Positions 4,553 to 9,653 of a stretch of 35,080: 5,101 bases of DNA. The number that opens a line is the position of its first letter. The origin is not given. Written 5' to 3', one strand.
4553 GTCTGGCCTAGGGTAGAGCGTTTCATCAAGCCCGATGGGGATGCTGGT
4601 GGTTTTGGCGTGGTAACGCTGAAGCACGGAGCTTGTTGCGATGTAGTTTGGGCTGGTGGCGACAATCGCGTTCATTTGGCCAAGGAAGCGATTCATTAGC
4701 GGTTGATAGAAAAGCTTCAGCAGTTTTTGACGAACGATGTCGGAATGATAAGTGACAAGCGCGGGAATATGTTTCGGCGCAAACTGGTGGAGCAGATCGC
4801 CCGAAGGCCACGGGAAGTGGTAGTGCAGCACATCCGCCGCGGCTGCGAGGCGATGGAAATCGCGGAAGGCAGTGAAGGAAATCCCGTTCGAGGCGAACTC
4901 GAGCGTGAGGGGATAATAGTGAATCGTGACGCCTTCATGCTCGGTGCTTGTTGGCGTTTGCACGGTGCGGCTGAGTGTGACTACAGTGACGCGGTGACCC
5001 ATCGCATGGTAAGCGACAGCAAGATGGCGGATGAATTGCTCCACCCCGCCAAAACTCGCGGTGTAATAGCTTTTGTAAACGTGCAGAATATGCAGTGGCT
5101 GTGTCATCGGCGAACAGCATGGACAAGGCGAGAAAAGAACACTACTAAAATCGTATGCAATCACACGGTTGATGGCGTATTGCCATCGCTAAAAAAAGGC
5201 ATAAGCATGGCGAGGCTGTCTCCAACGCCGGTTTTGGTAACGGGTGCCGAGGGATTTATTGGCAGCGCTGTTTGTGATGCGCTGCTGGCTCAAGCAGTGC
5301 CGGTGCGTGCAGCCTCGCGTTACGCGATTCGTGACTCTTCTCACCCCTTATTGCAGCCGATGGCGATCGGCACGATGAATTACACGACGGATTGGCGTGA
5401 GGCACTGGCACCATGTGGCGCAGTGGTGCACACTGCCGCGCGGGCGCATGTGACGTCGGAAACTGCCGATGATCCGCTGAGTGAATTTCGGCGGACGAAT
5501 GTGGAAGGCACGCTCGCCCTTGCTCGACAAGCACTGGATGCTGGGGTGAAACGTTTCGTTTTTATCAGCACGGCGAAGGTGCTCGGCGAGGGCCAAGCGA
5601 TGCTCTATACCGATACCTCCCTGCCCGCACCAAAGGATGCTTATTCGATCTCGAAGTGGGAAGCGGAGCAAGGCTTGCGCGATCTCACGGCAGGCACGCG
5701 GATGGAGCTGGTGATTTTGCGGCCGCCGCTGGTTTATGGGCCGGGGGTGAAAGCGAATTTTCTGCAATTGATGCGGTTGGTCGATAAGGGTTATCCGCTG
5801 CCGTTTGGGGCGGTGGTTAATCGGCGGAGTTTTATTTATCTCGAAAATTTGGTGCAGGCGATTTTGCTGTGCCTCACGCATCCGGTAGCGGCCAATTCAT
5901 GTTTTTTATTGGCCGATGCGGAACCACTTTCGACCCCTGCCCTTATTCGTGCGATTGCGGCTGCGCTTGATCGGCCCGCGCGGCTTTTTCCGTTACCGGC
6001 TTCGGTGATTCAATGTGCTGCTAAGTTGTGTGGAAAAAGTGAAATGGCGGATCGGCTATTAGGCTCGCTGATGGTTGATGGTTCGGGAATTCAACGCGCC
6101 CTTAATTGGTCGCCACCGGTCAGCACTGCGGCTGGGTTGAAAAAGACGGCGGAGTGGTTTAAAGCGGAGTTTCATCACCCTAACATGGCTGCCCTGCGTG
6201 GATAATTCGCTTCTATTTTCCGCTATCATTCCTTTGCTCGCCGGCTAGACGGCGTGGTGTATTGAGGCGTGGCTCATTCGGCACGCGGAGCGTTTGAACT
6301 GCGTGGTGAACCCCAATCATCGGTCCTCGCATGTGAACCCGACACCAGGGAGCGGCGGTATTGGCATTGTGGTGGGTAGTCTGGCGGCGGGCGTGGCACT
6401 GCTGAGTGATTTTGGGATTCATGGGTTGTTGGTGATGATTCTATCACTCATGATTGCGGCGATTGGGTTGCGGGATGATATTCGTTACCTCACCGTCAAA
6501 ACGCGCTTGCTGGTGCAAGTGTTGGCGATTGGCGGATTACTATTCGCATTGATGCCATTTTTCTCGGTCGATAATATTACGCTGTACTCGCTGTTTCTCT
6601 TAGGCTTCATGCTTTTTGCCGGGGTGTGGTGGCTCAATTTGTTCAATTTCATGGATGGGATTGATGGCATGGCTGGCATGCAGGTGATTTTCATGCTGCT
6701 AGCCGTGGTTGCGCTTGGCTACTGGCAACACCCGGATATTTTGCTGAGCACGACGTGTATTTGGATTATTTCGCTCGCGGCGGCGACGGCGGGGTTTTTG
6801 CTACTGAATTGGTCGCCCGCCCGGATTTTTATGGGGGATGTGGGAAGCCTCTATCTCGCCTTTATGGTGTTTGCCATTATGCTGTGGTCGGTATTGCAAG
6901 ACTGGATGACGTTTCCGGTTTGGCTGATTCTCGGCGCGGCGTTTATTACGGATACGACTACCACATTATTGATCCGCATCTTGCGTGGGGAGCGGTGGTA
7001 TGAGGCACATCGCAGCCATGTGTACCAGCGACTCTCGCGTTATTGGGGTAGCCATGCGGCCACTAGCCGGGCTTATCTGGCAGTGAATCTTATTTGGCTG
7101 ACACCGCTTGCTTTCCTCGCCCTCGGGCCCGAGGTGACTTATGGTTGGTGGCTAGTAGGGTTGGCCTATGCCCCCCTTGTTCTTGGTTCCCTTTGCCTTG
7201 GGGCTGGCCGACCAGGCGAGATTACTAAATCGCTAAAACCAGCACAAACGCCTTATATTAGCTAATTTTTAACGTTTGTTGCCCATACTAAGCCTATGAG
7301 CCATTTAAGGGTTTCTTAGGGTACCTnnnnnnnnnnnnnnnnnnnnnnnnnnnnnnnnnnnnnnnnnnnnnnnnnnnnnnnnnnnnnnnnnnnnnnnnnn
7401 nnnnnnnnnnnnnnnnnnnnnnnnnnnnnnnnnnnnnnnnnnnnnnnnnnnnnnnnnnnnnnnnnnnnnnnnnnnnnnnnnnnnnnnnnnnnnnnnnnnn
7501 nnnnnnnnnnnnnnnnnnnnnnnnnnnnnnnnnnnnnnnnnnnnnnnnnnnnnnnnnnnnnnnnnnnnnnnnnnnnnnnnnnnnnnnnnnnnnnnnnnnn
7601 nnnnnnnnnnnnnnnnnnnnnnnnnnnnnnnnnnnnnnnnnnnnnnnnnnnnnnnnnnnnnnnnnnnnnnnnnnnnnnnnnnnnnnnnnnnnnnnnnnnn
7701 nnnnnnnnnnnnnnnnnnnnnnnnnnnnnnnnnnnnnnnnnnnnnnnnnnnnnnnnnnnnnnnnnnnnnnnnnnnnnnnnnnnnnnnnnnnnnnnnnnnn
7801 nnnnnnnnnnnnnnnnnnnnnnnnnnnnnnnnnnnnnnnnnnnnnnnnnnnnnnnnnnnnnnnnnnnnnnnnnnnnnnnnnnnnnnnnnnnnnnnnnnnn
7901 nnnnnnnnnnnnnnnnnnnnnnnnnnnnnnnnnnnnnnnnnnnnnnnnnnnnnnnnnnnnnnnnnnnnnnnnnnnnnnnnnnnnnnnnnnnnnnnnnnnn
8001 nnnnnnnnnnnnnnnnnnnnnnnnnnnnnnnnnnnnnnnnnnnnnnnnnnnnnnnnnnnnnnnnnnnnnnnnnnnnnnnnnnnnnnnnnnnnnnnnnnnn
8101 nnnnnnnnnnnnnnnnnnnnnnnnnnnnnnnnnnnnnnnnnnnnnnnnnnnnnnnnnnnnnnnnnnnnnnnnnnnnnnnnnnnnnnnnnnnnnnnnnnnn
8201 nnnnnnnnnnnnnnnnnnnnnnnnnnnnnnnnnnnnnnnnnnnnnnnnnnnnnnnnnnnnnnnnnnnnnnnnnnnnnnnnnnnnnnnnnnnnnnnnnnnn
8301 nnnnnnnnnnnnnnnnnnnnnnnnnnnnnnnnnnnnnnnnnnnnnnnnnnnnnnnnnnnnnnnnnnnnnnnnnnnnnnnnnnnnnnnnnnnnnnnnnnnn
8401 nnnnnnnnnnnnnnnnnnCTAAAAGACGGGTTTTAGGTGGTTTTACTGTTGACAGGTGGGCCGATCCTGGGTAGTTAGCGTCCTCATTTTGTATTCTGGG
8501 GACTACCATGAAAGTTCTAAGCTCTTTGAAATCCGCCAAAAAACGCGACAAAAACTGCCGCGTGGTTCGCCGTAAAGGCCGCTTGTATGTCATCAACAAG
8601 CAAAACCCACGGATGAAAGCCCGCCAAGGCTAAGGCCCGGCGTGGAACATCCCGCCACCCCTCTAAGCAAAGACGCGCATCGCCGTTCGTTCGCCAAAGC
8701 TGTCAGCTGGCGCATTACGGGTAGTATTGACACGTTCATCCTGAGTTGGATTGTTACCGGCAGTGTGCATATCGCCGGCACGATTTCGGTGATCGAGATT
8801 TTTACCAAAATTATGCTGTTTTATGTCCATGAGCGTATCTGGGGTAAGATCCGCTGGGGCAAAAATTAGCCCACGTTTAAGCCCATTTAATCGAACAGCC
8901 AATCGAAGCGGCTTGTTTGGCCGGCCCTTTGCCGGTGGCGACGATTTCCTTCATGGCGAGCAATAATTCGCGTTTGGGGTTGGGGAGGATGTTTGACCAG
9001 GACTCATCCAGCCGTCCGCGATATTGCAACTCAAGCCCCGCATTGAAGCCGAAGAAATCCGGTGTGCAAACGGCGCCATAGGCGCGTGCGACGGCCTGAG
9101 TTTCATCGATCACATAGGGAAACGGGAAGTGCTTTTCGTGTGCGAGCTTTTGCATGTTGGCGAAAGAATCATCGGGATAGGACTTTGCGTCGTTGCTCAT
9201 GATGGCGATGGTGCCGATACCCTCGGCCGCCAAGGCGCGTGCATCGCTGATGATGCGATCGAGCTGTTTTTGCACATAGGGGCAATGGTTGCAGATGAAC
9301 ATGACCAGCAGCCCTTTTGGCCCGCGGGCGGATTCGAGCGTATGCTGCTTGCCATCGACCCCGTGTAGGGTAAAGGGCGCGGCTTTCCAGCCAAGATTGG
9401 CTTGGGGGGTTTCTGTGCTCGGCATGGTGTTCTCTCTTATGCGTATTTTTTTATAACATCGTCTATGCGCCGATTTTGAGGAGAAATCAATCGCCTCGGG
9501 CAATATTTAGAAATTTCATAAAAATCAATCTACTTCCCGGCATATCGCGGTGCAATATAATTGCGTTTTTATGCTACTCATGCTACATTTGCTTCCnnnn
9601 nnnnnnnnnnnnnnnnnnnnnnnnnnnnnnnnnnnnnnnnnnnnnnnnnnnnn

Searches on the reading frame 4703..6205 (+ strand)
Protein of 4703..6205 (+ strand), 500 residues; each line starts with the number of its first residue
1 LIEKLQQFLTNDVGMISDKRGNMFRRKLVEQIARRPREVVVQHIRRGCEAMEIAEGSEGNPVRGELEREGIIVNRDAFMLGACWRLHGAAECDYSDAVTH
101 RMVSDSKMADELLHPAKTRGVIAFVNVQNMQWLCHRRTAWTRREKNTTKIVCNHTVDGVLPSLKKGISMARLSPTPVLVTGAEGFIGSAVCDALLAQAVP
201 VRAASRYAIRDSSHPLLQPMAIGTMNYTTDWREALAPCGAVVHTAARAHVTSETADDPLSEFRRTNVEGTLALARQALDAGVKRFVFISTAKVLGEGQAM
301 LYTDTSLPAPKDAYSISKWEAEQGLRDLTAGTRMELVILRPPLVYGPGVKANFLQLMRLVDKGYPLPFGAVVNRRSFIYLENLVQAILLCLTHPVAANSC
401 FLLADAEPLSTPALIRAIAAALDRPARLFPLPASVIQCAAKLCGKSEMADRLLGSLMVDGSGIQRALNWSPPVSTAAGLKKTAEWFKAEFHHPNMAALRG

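Call 25: search_protein_families(library=pfam, proteins=[window:4703-6205:+], max_evalue=0.00001)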
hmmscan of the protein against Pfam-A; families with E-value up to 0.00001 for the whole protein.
window:4703-6205:+ (500 aa): 7 families
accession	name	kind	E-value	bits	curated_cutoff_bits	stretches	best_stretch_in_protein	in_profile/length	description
PF01370.27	Epimerase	-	3.7e-35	121.9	20.9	1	177-396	1-230/240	NAD dependent epimerase/dehydratase family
PF01073.25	3Beta_HSD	-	9.3e-23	81.1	22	1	178-422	1-268/280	3-beta hydroxysteroid dehydrogenase/isomerase family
PF16363.11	GDP_Man_Dehyd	-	1.4e-16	61.3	27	1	178-480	1-330/332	GDP-mannose 4,6 dehydratase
PF04321.23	RmlD_sub_bind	-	4.1e-14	52.8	27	1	177-358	3-164/287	RmlD substrate binding domain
PF07993.18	NAD_binding_4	-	4.9e-14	52.5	20.1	1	229-346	80-209/258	Male sterility protein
PF13460.12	NAD_binding_10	-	1.1e-11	45.4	27.2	1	181-343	1-145/184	NAD(P)H-binding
PF02719.21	Polysacc_synt_2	-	1.3e-09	38.2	20.2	1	177-294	1-132/293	Polysaccharide biosynthesis protein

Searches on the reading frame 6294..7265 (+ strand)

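Call 25: search_protein_families(library=pfam, proteins=[window:6294-7265:+], max_evalue=0.00001)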
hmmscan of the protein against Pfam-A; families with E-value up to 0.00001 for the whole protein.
window:6294-7265:+ (323 aa): 1 family
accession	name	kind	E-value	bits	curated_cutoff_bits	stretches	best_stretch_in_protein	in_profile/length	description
PF00953.26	Glycos_transf_4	-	9.4e-29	100.9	27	1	46-198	3-158/160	Glycosyl transferase family 4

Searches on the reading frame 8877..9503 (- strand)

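Call 25: search_protein_families(library=pfam, proteins=[window:8877-9503:-], max_evalue=0.00001)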
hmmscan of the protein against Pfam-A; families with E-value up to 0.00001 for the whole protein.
window:8877-9503:- (208 aa): 2 families
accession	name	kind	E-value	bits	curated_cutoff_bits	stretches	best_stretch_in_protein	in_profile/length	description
PF00578.27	AhpC-TSA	-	1e-16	61.5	26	1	38-150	2-112/124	AhpC/TSA family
PF08534.16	Redoxin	-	1.9e-14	54.1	26.6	1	40-166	5-135/148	Redoxin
